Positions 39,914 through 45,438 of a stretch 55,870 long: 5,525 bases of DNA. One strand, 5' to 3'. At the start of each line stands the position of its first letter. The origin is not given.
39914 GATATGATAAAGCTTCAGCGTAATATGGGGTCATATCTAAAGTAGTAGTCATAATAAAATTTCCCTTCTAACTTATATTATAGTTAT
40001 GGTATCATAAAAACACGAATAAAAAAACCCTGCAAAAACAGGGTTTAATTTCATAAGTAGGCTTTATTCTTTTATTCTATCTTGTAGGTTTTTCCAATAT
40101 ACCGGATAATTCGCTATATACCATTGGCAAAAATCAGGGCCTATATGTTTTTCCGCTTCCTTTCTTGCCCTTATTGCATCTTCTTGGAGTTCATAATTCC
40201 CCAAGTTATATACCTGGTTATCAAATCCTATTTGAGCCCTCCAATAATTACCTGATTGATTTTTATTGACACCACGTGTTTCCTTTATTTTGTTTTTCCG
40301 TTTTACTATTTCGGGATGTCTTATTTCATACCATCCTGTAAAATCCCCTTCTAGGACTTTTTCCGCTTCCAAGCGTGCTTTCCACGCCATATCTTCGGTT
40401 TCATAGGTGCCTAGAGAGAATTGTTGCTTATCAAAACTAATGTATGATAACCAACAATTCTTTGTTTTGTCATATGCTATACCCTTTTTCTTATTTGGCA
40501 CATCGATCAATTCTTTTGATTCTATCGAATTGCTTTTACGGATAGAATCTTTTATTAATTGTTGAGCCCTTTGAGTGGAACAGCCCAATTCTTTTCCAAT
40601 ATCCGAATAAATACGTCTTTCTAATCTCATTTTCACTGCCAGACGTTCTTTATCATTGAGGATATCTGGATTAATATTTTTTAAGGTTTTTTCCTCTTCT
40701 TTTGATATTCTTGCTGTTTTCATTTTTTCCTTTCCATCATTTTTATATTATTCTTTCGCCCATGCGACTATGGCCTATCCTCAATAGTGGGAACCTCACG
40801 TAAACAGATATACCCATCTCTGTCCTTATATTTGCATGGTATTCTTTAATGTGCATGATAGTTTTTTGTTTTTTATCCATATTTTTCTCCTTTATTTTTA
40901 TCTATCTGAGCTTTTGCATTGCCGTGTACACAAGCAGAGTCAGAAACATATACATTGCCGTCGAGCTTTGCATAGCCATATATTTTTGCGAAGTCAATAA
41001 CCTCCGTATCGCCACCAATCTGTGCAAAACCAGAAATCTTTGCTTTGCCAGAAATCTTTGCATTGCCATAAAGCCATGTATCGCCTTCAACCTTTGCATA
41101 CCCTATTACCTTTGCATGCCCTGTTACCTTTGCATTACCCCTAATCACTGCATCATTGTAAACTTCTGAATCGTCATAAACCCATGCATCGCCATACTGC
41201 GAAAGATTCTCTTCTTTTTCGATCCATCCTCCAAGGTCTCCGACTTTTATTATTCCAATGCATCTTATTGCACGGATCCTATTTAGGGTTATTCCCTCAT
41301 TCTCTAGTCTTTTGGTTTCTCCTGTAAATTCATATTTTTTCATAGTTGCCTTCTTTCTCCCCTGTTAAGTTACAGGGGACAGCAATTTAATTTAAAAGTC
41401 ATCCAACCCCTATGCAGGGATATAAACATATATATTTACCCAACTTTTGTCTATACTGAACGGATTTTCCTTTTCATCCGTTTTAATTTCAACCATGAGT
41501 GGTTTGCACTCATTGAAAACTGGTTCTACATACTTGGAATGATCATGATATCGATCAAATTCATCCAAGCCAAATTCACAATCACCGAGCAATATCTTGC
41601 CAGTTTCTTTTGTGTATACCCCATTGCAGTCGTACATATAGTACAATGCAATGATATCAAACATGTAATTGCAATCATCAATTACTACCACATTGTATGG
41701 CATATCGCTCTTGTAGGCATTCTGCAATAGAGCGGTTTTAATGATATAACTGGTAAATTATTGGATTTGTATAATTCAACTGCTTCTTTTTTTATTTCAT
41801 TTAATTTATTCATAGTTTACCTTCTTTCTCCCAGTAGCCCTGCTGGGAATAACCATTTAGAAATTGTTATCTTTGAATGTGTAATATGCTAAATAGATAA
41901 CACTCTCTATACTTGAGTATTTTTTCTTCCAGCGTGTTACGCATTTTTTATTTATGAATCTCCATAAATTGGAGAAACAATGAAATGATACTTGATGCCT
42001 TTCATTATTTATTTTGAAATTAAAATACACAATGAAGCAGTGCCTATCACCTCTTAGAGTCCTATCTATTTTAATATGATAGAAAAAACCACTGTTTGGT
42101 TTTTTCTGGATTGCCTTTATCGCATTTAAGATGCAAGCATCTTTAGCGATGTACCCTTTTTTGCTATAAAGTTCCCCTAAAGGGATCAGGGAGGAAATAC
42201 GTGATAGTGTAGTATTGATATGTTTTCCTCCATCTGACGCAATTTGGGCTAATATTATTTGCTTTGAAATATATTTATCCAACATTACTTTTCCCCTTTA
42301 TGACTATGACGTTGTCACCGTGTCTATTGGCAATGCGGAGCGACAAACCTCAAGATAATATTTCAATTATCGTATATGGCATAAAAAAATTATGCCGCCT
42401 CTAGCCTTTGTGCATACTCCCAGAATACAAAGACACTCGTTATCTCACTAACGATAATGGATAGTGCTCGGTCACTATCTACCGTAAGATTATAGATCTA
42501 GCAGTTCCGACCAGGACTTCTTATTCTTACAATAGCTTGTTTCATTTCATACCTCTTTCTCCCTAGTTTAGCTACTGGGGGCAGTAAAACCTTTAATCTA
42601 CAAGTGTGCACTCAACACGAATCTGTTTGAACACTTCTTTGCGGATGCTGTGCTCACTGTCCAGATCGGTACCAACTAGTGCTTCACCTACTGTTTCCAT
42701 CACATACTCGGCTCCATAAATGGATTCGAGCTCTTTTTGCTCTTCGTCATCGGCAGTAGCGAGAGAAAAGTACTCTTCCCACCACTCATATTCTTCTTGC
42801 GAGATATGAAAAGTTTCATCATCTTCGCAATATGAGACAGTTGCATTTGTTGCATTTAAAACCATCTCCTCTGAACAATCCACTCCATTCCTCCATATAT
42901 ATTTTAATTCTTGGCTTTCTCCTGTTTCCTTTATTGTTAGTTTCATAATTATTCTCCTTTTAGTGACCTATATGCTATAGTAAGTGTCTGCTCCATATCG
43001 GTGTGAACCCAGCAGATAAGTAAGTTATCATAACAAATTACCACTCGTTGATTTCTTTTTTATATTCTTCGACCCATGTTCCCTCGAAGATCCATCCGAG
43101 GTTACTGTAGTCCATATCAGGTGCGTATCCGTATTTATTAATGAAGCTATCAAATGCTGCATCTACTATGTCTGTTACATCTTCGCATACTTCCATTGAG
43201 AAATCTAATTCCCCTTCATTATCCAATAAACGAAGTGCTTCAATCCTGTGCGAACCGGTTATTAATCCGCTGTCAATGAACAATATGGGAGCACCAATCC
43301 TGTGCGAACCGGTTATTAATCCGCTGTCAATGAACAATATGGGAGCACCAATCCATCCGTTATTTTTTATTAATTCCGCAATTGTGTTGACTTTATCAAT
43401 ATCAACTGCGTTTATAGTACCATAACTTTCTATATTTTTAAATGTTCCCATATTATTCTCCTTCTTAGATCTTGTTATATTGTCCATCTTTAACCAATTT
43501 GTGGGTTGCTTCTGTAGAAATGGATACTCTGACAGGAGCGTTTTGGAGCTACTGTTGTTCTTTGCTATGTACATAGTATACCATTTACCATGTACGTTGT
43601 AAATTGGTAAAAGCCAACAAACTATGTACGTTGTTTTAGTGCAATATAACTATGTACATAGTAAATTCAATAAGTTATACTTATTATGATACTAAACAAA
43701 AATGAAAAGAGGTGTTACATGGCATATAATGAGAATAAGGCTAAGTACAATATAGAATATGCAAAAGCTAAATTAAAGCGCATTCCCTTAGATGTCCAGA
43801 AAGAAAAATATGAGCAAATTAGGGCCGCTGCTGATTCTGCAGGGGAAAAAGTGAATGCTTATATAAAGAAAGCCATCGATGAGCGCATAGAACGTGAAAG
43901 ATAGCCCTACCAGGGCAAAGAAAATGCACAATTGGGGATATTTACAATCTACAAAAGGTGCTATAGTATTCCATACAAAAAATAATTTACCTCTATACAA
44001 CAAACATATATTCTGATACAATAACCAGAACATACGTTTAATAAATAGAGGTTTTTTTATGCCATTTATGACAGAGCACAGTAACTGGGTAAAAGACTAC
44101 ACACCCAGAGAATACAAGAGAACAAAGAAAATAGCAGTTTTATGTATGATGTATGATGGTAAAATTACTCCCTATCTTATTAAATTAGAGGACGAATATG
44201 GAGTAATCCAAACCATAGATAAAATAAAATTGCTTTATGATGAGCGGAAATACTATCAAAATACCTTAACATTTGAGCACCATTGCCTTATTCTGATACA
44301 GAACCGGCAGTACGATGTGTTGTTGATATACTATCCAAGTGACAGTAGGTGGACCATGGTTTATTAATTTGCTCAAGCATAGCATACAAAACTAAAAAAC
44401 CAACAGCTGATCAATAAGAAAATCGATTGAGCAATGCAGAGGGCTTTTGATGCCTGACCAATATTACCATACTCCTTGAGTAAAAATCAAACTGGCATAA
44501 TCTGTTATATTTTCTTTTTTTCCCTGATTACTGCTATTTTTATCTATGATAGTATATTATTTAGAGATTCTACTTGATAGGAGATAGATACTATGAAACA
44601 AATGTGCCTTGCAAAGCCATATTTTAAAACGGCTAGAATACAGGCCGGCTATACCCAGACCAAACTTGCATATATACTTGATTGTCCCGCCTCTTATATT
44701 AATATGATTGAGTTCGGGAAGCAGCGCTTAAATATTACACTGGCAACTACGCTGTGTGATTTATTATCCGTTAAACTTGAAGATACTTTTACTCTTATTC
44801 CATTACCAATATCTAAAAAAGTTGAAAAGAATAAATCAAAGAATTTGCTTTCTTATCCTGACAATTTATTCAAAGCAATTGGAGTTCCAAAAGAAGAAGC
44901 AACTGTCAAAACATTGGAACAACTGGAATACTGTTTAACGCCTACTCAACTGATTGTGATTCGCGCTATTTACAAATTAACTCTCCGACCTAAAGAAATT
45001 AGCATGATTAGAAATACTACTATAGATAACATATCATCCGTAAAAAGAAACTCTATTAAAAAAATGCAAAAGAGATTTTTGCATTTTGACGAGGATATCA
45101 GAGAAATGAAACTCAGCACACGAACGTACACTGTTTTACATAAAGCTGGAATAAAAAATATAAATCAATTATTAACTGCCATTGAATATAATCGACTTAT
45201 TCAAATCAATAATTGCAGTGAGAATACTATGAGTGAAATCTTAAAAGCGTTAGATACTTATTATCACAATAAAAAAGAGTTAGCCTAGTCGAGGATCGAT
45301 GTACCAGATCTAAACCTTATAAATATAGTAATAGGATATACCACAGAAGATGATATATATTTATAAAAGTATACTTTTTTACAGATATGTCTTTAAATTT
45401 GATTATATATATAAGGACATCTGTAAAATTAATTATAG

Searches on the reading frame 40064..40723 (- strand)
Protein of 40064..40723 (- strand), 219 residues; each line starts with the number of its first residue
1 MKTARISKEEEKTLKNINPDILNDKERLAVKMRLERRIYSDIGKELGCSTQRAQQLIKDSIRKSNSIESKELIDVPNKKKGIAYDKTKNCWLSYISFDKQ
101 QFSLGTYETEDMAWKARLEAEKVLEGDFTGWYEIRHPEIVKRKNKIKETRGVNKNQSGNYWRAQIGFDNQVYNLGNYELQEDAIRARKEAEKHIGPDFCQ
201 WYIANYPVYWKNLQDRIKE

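Call 55: search_protein_families(library=pfam, proteins=[window:40064-40723:-], max_evalue=0.001)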
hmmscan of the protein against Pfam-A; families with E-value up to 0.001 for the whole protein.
window:40064-40723:- (219 aa): 2 families
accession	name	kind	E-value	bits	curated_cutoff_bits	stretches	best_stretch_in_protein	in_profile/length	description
PF00847.26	AP2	-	2.1e-07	31.6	33.3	1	80-116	4-43/54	AP2 domain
PF04545.22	Sigma70_r4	-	0.00031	20.6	24.1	1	21-63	4-47/50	Sigma-70, region 4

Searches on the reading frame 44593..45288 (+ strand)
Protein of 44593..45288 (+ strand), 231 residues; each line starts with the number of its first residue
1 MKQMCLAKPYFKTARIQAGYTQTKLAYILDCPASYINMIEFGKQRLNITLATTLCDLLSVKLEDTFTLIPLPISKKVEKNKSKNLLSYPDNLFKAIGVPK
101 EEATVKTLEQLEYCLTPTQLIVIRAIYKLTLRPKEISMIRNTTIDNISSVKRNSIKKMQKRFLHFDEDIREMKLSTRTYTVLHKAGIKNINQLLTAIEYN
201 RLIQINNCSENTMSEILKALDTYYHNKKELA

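Call 56: search_protein_families(library=pfam, proteins=[window:44593-45288:+], max_evalue=0.001)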
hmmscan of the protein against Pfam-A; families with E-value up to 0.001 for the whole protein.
window:44593-45288:+ (231 aa): 3 families
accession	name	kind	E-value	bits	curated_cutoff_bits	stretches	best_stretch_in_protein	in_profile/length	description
PF03118.21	RNA_pol_A_CTD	-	2.9e-08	33.8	23.8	1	165-221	11-66/67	Bacterial RNA polymerase, alpha chain C terminal domain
PF01381.28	HTH_3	-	3.9e-07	30.4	23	1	12-63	2-53/55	Helix-turn-helix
PF13560.12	HTH_31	-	0.00042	21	27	1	11-61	6-57/64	Helix-turn-helix domain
